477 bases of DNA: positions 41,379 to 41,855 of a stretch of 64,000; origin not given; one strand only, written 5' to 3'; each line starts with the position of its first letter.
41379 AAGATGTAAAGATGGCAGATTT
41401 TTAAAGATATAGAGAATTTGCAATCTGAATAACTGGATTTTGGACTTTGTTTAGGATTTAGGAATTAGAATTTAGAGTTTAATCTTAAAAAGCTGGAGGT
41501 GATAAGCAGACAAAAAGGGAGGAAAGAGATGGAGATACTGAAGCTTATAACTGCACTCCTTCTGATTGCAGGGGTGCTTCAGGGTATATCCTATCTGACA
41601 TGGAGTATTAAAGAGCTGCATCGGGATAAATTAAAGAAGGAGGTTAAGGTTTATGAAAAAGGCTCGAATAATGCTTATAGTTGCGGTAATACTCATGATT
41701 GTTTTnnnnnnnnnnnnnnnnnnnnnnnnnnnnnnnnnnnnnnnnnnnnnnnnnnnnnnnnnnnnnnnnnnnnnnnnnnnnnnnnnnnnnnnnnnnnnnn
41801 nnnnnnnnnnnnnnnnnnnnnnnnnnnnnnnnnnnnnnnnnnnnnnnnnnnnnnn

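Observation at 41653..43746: Unusual domain layout of the decaheme cytochrome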

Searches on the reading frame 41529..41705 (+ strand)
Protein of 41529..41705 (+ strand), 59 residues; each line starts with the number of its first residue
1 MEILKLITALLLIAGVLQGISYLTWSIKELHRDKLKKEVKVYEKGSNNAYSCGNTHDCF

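Call 76: search_protein_families(library=pfam, proteins=[window:41529-41705:+], max_evalue=0.1)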
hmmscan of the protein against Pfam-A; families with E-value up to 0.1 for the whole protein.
window:41529-41705:+ (59 aa): 0 families
